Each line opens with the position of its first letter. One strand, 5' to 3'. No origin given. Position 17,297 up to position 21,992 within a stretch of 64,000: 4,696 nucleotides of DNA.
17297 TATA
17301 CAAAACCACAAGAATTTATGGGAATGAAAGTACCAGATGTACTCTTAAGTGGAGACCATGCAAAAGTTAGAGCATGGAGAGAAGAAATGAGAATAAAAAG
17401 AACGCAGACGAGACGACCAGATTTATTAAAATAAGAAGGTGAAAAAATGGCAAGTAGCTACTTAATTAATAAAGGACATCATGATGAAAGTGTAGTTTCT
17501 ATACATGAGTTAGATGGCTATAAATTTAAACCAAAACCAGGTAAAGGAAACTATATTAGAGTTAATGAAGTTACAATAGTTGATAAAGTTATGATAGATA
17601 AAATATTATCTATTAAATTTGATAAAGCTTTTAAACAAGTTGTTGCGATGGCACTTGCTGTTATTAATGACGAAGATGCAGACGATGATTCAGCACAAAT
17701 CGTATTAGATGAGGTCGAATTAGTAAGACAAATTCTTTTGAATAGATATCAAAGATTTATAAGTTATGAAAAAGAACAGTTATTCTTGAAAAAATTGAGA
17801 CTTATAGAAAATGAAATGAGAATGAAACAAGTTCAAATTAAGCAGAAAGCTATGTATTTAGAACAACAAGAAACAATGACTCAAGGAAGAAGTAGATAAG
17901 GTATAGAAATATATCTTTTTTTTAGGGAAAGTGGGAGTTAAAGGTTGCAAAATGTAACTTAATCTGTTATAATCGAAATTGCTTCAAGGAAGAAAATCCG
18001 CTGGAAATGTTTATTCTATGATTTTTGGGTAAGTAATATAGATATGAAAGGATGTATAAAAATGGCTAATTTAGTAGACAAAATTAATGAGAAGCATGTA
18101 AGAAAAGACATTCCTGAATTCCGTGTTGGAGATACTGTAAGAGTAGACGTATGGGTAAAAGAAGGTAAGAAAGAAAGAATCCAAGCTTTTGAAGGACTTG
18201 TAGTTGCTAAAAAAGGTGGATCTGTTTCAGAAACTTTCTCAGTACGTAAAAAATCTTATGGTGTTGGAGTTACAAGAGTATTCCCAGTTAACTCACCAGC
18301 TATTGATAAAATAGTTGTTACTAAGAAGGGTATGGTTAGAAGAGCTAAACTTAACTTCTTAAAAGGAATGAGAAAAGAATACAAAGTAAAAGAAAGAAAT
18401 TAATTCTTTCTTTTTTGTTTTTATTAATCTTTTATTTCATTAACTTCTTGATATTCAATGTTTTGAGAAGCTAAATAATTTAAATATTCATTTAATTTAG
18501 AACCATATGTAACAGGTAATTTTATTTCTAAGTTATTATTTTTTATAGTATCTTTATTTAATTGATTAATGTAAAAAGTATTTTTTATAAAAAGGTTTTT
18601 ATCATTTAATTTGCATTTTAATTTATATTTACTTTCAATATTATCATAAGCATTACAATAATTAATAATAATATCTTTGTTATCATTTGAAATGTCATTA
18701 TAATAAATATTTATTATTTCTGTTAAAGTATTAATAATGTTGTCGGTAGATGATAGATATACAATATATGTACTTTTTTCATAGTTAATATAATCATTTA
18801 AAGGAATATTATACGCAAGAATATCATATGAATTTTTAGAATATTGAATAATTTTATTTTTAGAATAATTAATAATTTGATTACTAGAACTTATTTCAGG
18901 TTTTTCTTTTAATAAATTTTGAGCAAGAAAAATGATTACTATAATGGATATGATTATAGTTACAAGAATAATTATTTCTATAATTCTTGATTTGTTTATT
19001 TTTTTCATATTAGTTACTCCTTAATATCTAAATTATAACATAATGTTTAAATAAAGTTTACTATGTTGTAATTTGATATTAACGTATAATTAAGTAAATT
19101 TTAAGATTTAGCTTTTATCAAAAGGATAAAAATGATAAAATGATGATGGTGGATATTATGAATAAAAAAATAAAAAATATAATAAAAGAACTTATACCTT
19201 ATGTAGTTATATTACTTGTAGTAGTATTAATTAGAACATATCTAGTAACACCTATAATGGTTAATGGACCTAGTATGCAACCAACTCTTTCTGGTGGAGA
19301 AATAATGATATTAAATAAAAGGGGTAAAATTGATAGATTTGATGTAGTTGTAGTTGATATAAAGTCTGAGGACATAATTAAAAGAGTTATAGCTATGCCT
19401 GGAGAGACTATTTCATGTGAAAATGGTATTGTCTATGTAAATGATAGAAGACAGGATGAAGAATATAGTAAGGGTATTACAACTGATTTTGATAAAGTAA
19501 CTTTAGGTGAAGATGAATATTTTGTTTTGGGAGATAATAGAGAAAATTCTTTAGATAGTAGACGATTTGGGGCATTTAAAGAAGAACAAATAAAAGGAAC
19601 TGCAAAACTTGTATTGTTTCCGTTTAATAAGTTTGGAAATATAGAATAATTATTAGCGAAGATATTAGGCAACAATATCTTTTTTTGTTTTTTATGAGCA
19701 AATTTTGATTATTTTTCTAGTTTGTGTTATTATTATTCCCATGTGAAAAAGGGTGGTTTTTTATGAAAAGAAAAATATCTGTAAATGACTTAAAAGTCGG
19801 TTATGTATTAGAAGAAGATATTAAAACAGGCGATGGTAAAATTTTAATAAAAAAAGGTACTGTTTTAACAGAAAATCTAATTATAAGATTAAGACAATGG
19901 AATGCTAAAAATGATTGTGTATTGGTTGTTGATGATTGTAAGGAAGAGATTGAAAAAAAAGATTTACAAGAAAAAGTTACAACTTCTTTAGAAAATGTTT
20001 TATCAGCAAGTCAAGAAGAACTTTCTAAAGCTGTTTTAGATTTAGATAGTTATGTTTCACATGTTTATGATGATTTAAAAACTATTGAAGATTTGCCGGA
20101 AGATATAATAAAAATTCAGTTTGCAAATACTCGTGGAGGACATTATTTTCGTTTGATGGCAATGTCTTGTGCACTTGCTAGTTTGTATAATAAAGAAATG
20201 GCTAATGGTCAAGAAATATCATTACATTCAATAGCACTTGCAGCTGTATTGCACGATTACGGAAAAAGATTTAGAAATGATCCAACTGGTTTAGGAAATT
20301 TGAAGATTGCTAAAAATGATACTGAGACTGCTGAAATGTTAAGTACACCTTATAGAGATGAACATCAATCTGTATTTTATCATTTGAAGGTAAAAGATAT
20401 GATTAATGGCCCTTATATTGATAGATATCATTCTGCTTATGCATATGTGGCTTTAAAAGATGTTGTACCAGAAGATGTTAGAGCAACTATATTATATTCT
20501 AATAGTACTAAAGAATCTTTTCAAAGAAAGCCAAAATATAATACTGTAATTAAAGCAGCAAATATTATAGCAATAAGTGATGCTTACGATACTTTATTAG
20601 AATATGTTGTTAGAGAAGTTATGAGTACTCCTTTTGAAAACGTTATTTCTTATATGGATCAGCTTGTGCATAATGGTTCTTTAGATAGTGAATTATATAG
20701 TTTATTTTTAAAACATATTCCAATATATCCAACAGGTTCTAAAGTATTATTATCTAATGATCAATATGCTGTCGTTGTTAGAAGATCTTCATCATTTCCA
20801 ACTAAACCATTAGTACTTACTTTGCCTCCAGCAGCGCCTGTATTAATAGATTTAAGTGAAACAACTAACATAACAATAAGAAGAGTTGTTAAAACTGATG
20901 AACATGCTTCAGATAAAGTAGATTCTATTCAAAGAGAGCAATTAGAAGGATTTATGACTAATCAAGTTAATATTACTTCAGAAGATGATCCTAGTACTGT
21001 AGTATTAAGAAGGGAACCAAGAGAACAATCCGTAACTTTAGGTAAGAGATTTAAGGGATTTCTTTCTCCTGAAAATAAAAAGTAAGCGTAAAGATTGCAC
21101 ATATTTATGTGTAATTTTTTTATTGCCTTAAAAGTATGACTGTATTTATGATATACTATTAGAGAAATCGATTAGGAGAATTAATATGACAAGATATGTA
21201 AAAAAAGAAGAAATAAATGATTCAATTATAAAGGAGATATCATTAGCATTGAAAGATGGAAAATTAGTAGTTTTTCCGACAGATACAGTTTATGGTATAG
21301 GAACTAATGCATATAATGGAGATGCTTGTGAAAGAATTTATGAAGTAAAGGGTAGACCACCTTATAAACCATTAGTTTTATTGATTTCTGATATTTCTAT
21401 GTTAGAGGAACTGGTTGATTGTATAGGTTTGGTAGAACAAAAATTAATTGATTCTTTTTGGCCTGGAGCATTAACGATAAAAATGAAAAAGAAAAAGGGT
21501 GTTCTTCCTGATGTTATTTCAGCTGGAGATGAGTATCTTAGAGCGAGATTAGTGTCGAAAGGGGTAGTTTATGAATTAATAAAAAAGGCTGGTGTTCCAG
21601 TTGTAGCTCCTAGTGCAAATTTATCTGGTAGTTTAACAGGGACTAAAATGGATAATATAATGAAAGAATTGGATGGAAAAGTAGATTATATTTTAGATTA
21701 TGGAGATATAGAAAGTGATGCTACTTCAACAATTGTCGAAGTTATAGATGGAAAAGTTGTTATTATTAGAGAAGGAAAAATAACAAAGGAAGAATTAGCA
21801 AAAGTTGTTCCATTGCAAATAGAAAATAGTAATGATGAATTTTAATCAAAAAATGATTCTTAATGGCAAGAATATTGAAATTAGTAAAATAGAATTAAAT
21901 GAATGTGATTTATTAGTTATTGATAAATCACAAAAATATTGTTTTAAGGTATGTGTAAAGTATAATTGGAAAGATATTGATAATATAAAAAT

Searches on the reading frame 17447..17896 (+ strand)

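Call 80: search_protein_families(library=pfam, proteins=[window:17447-17896:+], max_evalue=0.01)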
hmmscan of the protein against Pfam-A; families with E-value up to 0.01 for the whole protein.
window:17447-17896:+ (150 aa): 1 family
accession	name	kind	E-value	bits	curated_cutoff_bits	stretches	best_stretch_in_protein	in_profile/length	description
PF21853.1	DUF6912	-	0.00063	20.4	27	1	39-91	91-144/160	Family of unknown function (DUF6912)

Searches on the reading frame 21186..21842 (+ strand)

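Call 80: search_protein_families(library=pfam, proteins=[window:21186-21842:+], max_evalue=0.01)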
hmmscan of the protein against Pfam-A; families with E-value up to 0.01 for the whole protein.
window:21186-21842:+ (219 aa): 1 family
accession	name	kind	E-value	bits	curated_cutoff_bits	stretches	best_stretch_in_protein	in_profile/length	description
PF01300.24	Sua5_yciO_yrdC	-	5.1e-49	166.6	25.1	1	21-197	2-178/178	Telomere recombination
